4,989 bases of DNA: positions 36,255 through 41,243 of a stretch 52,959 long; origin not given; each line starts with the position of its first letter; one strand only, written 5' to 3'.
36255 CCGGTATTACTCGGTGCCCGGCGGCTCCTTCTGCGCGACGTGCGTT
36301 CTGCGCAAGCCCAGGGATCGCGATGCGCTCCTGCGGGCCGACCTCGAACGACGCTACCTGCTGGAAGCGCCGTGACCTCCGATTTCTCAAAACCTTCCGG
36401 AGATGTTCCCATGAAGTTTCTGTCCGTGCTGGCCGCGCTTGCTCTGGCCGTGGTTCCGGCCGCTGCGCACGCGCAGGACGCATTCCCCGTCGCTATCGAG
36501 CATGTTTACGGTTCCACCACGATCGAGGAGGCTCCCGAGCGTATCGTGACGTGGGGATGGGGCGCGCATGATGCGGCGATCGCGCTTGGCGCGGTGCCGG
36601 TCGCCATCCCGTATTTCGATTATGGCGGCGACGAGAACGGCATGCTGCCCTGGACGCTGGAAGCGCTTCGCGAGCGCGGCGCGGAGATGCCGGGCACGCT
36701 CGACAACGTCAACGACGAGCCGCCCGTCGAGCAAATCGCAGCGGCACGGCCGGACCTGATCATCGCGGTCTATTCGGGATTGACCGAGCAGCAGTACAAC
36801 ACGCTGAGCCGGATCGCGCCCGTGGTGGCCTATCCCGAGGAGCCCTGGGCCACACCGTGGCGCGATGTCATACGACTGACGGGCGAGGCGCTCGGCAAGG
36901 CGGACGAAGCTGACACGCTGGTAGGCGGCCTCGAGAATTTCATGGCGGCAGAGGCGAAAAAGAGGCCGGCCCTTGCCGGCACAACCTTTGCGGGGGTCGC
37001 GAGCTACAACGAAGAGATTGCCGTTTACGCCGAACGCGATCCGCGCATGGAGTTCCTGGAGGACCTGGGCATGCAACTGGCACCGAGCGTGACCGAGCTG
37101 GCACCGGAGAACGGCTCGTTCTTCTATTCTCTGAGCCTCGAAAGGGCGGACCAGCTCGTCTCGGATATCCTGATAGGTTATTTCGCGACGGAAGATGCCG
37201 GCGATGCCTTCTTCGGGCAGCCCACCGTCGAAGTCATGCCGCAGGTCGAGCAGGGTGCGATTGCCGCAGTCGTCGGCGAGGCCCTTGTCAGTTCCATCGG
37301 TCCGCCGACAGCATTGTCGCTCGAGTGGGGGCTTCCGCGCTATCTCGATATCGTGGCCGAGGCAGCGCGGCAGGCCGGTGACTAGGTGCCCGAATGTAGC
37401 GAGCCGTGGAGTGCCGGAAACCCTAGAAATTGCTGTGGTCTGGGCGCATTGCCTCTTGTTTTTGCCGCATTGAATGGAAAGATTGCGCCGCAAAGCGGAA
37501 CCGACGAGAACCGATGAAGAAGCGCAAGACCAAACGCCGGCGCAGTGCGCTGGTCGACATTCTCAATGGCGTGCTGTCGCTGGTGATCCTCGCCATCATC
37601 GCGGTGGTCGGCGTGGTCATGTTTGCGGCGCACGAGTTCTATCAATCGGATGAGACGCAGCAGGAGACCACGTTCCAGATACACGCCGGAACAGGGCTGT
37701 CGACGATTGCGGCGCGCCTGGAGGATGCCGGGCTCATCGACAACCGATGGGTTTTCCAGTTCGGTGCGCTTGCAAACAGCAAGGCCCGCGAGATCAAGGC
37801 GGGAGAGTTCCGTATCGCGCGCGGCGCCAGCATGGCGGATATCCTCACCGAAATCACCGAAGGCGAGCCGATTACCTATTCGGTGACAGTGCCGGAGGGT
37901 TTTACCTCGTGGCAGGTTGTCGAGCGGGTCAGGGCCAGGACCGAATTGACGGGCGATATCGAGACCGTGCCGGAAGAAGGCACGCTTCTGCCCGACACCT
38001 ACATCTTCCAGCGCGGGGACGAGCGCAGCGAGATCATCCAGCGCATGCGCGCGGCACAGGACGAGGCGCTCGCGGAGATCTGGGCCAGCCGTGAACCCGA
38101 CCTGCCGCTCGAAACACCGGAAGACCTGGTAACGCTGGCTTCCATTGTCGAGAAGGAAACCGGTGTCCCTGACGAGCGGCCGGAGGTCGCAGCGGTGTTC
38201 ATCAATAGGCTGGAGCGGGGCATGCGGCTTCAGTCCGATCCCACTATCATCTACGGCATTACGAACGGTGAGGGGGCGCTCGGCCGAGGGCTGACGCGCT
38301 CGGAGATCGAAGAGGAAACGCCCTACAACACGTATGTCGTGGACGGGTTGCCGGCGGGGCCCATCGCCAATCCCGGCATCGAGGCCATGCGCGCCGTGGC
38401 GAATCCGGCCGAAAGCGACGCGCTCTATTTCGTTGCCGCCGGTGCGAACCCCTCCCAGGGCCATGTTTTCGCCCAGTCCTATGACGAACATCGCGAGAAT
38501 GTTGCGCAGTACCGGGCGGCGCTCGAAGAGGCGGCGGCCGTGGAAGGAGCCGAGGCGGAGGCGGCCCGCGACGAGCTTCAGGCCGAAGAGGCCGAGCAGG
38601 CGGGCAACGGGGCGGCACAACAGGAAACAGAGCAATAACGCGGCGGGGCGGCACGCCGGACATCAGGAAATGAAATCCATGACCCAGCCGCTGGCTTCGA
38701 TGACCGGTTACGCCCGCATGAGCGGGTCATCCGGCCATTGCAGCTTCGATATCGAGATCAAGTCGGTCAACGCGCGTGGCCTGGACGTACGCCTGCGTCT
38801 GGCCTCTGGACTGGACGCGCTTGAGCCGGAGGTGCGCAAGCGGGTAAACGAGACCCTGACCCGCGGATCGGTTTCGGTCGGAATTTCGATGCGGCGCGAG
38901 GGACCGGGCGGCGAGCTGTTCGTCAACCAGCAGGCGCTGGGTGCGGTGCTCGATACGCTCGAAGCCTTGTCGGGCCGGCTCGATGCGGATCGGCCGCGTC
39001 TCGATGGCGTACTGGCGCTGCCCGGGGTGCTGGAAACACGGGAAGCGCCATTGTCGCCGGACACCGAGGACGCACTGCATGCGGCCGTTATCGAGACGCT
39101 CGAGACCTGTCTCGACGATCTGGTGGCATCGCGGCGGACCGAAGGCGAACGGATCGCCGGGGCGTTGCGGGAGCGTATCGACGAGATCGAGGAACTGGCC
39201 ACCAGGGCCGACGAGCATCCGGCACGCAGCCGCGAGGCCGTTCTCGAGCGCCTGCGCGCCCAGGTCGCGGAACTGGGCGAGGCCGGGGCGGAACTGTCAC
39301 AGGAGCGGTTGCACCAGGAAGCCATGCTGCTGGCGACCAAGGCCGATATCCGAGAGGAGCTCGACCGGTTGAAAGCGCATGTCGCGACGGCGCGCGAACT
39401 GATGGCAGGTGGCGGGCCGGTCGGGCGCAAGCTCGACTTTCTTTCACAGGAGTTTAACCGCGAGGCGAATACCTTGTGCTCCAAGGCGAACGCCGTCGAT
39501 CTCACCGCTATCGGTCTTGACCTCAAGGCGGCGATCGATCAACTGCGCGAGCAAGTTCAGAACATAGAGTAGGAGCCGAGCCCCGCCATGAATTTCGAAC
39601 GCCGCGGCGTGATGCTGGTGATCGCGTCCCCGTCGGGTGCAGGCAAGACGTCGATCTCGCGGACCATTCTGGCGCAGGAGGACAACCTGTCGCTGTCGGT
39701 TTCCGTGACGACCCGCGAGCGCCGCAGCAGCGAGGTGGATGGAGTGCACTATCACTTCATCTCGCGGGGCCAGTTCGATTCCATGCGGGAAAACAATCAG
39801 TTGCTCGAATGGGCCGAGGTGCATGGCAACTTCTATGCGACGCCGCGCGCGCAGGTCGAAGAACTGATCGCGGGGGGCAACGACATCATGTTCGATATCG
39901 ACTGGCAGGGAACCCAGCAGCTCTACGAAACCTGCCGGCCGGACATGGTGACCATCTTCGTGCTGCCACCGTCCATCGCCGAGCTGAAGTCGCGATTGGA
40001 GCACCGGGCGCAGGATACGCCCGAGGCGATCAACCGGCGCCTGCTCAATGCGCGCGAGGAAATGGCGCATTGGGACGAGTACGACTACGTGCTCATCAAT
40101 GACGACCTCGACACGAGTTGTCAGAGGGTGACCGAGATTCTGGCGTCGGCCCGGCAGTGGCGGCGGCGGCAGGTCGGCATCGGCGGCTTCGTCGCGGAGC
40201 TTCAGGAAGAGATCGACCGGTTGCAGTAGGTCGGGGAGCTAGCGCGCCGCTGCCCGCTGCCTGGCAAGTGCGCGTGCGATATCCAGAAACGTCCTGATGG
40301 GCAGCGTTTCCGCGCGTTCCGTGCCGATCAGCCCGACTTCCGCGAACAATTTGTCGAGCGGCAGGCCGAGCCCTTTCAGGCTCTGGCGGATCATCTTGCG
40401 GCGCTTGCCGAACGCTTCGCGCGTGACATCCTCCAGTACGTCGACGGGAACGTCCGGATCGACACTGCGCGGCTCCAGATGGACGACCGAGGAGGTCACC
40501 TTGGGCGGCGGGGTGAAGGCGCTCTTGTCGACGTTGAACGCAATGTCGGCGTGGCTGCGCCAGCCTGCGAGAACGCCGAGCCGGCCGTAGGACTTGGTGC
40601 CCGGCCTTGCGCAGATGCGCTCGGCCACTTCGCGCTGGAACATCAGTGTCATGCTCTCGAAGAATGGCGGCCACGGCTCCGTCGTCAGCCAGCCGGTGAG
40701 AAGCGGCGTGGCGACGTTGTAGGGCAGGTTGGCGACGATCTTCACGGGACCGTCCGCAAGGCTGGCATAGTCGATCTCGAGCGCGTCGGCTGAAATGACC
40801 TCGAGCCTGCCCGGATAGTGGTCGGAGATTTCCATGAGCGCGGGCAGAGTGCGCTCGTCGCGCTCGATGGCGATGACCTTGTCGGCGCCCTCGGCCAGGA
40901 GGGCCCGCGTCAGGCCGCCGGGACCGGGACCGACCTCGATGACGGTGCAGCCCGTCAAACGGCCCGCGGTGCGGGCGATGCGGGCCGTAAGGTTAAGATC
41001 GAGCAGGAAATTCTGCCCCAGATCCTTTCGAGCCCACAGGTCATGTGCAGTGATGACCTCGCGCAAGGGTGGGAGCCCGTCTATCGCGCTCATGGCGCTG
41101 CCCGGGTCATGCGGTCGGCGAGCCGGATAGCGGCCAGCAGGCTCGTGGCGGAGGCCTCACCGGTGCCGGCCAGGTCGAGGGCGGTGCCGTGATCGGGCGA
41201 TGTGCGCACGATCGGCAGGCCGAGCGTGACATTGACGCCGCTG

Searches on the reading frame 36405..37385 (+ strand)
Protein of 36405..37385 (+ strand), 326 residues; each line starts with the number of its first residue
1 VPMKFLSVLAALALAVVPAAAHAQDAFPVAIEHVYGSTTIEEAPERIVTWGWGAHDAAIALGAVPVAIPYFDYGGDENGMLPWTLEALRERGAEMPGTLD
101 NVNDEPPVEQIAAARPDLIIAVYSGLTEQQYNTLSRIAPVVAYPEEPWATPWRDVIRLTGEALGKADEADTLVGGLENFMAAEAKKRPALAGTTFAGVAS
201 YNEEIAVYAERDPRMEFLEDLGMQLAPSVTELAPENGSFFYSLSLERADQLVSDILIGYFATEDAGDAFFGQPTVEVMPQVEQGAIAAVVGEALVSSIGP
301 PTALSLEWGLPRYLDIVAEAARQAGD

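Call 6: search_protein_families(library=pfam, proteins=[window:36405-37385:+])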
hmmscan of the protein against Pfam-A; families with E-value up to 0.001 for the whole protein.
window:36405-37385:+ (326 aa): 1 family
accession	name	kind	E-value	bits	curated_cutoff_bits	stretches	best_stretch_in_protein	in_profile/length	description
PF01497.23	Peripla_BP_2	-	4.2e-21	75.9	27.5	1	104-274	47-216/235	Periplasmic binding protein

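Call 7: search_protein_families(library=ncbifam, proteins=[window:36405-37385:+])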
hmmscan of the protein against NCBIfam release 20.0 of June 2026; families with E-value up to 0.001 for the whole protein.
window:36405-37385:+ (326 aa): 2 families
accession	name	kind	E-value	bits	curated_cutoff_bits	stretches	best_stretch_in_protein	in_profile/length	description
NF008200.0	PRK10957.1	equivalog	8.4e-15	54.5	205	1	17-289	29-305/330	Fe2+-enterobactin ABC transporter substrate-binding protein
NF008501.1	PRK11411.1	subfamily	7.9e-13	48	320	1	11-292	7-272/303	Fe(3+) dicitrate ABC transporter substrate-binding protein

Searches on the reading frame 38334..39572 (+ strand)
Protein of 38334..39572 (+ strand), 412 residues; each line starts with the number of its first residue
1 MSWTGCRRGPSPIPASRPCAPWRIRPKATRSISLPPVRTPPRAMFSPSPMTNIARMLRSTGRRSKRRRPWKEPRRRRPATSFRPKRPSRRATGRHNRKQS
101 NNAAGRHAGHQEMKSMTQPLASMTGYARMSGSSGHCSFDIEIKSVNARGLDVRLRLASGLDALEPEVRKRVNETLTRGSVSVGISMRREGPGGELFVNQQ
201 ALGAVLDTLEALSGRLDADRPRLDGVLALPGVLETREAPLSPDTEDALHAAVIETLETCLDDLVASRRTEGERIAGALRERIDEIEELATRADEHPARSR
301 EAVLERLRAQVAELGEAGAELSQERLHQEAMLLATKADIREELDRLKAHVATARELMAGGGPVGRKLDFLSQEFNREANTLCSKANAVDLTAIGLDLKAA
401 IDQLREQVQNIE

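Call 29: search_protein_families(library=pfam, proteins=[window:38334-39572:+])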
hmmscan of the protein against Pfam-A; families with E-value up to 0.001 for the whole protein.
window:38334-39572:+ (412 aa): 2 families
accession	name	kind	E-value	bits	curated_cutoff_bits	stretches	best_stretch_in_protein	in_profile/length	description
PF08340.16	YicC-like_C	-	5.1e-39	133.6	27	1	297-412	6-120/120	Endoribonuclease YicC-like, C-terminal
PF03755.18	YicC-like_N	-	3.9e-36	125.2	25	1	121-275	2-155/156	Endoribonuclease YicC-like, N-terminal region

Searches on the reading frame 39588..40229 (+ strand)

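Call 29: search_protein_families(library=pfam, proteins=[window:39588-40229:+])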
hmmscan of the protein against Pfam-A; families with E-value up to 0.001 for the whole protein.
window:39588-40229:+ (213 aa): 1 family
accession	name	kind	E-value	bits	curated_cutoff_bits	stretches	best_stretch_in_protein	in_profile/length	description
PF00625.27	Guanylate_kin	-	2.6e-47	161.3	25.2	1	9-187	4-181/182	Guanylate kinase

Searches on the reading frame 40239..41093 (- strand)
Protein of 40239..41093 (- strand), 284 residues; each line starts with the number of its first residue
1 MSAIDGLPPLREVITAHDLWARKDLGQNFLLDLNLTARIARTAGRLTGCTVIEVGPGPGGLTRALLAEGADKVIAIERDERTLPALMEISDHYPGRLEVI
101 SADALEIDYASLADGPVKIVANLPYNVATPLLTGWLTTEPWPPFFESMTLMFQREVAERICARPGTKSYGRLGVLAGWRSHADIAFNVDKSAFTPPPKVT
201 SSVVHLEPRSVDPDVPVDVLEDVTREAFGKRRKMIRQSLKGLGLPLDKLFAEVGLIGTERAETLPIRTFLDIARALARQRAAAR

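Call 65: search_protein_families(library=pfam, proteins=[window:40239-41093:-], max_evalue=0.00001)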
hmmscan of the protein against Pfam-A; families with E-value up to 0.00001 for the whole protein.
window:40239-41093:- (284 aa): 1 family
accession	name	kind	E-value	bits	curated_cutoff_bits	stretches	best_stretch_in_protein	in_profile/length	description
PF00398.26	RrnaAD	-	1.2e-47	162.6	24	1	21-276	4-261/263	Ribosomal RNA adenine dimethylase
